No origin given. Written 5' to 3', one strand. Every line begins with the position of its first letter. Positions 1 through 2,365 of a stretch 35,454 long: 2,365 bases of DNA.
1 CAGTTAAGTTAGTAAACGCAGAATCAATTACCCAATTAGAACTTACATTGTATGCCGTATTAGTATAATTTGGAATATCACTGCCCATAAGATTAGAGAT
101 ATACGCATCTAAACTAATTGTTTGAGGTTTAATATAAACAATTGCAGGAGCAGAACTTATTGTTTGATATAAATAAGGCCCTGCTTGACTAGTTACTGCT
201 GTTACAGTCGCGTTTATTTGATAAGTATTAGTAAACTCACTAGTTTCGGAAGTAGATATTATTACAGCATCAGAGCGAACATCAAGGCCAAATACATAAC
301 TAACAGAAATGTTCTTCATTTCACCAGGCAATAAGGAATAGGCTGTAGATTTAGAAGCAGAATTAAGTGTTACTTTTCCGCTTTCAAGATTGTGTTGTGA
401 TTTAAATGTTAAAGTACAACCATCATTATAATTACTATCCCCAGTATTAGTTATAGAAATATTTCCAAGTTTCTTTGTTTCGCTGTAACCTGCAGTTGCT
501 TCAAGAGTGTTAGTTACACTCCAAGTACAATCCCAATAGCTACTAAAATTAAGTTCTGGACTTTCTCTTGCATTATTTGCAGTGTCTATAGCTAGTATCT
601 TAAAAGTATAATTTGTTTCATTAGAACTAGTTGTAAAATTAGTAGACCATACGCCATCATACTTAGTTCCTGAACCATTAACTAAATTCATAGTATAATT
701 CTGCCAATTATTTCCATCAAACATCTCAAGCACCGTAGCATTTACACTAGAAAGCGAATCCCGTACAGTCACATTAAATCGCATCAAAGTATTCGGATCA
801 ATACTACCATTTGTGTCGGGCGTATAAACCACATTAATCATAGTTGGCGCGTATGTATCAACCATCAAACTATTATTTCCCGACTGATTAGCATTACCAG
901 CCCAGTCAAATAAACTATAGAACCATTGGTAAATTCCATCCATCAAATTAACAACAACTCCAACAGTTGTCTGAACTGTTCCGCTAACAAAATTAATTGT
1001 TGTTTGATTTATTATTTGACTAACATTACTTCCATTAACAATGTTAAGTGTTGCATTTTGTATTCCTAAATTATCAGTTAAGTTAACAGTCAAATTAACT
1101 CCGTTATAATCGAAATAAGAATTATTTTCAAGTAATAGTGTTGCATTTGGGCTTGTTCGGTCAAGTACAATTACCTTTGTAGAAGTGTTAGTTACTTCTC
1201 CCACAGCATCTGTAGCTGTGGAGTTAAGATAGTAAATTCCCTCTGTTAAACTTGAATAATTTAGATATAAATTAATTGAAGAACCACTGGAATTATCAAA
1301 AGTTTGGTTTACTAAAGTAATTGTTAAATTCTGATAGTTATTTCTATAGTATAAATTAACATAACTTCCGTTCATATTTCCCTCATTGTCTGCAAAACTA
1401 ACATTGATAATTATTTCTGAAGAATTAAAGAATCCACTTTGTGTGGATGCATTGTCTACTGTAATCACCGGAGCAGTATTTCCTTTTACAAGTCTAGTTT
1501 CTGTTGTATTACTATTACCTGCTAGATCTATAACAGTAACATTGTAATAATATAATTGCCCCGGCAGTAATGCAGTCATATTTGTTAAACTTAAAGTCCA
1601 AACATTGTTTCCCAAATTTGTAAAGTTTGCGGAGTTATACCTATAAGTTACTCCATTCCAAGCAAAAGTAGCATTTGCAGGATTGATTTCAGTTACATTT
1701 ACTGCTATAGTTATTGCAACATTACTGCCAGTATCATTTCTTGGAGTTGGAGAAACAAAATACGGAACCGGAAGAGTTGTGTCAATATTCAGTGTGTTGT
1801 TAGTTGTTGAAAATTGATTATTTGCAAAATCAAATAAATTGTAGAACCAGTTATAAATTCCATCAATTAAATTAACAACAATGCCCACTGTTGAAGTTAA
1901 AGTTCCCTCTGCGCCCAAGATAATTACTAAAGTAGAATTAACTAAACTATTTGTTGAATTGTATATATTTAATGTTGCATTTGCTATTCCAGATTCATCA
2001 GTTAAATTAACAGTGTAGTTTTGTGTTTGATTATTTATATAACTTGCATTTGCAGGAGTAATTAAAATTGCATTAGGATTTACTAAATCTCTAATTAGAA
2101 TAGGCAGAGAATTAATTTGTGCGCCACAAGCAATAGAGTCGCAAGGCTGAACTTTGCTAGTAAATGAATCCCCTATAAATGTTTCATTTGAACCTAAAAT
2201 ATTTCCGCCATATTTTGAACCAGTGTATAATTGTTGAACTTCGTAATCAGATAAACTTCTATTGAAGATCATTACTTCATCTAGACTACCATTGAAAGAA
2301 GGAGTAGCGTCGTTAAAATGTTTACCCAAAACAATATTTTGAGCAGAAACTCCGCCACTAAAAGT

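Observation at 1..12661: A 12.66-kb uninterrupted reading frame is absent from the ORF track: a giant LamG / Ig-like / Gly-rich surface protein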

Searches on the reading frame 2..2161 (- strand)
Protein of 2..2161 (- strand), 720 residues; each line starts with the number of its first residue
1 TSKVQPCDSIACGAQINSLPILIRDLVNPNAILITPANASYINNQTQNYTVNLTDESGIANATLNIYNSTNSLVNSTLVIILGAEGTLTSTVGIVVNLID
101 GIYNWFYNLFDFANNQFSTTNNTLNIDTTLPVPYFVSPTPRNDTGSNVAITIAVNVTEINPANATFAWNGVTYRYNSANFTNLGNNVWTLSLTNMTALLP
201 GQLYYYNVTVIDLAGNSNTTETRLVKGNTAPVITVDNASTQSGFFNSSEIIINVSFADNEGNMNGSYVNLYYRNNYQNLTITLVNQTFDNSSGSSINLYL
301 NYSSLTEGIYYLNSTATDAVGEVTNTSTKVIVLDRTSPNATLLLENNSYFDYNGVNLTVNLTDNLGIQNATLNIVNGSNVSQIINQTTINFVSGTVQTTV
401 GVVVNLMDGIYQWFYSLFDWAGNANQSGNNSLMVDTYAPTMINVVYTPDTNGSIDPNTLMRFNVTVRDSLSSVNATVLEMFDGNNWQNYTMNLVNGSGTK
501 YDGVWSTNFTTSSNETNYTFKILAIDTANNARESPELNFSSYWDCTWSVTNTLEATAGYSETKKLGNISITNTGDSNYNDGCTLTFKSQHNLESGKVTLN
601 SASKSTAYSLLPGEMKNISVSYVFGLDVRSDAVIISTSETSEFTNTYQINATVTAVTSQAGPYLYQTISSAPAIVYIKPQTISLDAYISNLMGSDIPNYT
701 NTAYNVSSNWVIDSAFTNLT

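Call 12: find_homologous_proteins(query=window:2-2161:-, max_evalue=0.00001)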
Query window:2-2161:- (720 aa): 13 proteins with E <= 0.00001 among 8000 candidates.
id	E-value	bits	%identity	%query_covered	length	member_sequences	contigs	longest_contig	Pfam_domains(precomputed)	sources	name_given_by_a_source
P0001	2.1e-95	339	33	73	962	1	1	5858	-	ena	-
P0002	2.6e-78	282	48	28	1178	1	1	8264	-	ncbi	ncbi:MAG: hypothetical protein ABIH37_05040, partial [archaeon]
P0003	2.1e-42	164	33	62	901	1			PF18962.8,PF19077.7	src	-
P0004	2.5e-36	144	34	48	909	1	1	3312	PF13229.13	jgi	jgi:hypothetical protein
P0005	1.3e-35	141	34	53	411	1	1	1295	PF19077.7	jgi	jgi:hypothetical protein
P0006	1.6e-33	134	32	43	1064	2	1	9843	-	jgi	-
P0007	2.1e-32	131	31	67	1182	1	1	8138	PF19077.7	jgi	-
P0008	2.0e-29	121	40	28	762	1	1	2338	PF22352.3,PF19077.7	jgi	jgi:hypothetical protein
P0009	8.0e-16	76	31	38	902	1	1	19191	PF19077.7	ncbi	ncbi:MAG: hypothetical protein ABIF85_07865, partial [Nanoarchaeota archaeon]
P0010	2.4e-15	74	31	59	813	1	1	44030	PF14487.13,PF19077.7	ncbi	-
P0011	3.1e-12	64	28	73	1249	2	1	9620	PF07495.20,PF17957.8,PF13750.13,PF09136.17,PF00082.28,PF19077.7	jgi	-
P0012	2.2e-8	51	29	31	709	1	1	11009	PF12245.15,PF19077.7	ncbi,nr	ncbi:Bacterial Ig-like domain (group 3) [uncultured archaeon]|nr:Bacterial Ig-like domain (group 3) 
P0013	3.7e-8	51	28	49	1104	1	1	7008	PF13385.14,PF19077.7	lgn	-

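Call 17: search_protein_families(library=pfam, proteins=[P0001, P0002, P0006, P0007], max_evalue=0.01)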
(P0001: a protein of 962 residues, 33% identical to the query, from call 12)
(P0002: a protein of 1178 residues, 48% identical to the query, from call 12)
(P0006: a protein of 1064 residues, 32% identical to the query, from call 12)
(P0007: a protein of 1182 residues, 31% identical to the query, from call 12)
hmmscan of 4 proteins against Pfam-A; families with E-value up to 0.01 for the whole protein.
P0001 (962 aa): 2 families
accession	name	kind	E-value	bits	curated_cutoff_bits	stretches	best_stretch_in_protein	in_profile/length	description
PF12245.14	Big_3_2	-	5.1e-05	23.9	23.3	0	542-612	41-115/122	Bacterial Ig-like domain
PF23034.1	DUF7035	-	6.2e-05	23.5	27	1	510-614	1-111/137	Domain of unknown function (DUF7035)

P0002 (1178 aa): 0 families

P0006 (1064 aa): 0 families

P0007 (1182 aa): 2 families
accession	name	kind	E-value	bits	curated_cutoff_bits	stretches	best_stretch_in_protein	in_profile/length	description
PF19077.6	Big_13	-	1.6e-08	35.4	27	0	412-476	37-102/102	Bacterial Ig-like domain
PF04096.20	Nucleoporin2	-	0.0026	18.3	28.4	0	762-829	16-92/148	Nup98-96 autopeptidase S59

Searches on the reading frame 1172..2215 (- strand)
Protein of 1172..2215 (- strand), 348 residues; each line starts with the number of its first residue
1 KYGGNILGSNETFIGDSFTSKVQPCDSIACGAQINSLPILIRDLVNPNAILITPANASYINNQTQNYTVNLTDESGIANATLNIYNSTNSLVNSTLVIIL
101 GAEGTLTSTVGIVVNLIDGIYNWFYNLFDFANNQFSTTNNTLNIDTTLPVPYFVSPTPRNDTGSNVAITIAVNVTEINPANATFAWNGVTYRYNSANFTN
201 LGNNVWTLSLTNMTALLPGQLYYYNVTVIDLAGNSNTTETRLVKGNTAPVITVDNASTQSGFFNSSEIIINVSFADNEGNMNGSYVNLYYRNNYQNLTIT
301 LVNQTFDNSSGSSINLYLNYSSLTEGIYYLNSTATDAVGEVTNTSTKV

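Call 76: search_protein_families(library=pfam, proteins=[window:1172-2215:-], max_evalue=0.1)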
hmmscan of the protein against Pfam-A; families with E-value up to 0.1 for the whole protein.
window:1172-2215:- (348 aa): 2 families
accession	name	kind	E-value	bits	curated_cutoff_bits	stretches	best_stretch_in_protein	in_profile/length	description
PF19077.6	Big_13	-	0.00092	20.1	27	0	196-239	54-94/102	Bacterial Ig-like domain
PF12245.14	Big_3_2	-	0.0029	18.2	23.3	1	63-110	33-80/122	Bacterial Ig-like domain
